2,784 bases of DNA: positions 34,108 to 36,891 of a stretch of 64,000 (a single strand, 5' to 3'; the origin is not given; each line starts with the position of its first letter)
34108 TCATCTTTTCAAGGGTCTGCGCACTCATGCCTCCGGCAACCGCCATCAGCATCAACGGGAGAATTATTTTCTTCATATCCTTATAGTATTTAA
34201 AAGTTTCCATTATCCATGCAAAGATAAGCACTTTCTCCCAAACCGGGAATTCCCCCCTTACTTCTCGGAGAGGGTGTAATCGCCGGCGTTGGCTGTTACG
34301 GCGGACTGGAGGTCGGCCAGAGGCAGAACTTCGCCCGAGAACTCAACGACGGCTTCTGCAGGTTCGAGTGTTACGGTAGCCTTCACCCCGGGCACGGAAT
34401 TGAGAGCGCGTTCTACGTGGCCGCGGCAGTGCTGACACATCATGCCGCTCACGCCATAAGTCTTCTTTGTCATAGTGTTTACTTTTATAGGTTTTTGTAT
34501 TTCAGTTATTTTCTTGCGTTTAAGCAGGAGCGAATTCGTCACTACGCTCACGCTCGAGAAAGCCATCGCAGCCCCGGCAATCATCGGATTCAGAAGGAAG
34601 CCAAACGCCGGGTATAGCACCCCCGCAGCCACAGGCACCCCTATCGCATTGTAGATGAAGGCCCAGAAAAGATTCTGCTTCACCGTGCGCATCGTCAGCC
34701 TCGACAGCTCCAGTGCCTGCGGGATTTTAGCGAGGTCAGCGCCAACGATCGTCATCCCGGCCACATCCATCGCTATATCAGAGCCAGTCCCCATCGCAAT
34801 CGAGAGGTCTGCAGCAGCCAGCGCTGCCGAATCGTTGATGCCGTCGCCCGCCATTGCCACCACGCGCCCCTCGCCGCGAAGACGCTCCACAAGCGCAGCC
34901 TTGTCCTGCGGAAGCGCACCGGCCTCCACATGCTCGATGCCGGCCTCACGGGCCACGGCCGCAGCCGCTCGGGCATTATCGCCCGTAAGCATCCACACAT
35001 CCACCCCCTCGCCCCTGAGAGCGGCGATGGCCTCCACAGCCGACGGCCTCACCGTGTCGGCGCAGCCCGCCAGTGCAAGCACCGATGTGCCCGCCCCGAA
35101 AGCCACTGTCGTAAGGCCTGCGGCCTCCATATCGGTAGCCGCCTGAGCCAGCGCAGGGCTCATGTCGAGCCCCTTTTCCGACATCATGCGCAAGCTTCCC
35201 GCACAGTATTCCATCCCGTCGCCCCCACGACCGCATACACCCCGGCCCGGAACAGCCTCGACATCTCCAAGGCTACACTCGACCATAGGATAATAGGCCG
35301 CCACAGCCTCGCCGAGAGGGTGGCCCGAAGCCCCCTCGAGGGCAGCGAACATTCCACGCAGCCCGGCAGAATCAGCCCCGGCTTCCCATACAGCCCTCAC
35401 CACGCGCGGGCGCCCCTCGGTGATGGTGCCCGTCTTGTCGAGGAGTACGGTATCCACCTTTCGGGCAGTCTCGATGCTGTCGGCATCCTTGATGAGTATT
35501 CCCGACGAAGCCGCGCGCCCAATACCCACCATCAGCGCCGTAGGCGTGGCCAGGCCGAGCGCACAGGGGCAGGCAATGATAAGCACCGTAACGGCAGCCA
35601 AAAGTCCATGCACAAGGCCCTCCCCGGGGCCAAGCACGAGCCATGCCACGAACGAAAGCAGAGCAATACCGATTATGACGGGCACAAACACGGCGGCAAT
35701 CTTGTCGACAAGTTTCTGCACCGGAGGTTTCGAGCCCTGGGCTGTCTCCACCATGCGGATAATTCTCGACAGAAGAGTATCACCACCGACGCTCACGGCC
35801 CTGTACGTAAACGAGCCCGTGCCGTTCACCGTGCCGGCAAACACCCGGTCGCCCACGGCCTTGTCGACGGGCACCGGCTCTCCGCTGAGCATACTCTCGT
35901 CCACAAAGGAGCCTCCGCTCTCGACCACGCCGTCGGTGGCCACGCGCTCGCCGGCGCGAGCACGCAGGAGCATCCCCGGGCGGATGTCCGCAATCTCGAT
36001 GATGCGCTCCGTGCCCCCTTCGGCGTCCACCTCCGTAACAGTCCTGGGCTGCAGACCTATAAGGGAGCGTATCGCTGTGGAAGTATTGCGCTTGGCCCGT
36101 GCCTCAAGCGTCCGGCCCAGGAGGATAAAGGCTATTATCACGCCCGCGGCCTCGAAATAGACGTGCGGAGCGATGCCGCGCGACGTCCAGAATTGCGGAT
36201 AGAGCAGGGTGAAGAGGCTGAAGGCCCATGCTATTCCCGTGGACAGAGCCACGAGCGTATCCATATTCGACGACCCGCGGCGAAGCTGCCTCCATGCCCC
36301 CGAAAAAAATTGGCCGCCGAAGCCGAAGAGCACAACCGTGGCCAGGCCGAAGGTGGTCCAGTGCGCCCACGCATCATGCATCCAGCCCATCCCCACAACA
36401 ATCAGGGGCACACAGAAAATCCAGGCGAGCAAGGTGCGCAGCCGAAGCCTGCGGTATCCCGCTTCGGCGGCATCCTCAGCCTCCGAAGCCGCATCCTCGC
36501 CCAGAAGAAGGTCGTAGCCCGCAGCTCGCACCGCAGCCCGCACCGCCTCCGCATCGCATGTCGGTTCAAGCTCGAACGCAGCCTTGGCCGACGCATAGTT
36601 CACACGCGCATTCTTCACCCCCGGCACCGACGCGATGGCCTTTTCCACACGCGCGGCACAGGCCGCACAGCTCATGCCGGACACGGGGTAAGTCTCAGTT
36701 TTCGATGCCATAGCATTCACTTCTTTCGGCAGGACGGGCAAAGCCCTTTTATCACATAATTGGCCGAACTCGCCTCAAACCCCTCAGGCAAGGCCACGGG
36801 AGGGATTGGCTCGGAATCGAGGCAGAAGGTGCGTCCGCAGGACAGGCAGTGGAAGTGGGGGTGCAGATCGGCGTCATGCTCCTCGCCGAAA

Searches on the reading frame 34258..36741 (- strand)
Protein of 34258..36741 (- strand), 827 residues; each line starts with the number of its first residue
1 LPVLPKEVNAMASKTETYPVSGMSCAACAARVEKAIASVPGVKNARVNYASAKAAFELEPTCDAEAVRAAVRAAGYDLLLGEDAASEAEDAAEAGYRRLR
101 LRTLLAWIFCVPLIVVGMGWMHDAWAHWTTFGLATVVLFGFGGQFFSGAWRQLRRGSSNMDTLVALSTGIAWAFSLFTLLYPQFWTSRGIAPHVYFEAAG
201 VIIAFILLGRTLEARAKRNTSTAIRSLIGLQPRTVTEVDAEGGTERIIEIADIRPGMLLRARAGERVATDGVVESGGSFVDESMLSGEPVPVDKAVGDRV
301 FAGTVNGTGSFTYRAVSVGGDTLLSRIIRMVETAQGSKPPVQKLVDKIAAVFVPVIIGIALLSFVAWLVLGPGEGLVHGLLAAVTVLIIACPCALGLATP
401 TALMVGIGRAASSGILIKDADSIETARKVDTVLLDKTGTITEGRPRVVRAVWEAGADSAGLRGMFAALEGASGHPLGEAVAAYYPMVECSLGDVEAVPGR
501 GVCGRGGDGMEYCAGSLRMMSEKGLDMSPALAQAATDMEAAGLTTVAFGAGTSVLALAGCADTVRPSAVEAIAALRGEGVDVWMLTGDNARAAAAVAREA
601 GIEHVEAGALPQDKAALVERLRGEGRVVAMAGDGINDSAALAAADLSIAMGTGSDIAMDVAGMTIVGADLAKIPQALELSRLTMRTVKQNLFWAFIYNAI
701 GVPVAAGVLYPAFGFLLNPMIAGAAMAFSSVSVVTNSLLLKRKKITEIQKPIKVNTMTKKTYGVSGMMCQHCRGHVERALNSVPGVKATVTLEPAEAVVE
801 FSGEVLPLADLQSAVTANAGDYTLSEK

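Call 22: search_protein_families(library=pfam, proteins=[window:34258-36741:-], max_evalue=0.00001)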
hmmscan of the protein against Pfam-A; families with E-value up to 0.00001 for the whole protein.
window:34258-36741:- (827 aa): 3 families
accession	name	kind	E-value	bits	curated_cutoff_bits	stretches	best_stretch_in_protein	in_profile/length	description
PF00122.25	E1-E2_ATPase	-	4.5e-52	176.6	28.1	1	230-411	2-179/181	E1-E2 ATPase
PF00702.32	Hydrolase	-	1.4e-31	110.8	26.4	1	429-645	1-191/191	haloacid dehalogenase-like hydrolase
PF00403.32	HMA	-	3.9e-27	94.8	24.8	2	17-77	1-62/62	Heavy-metal-associated domain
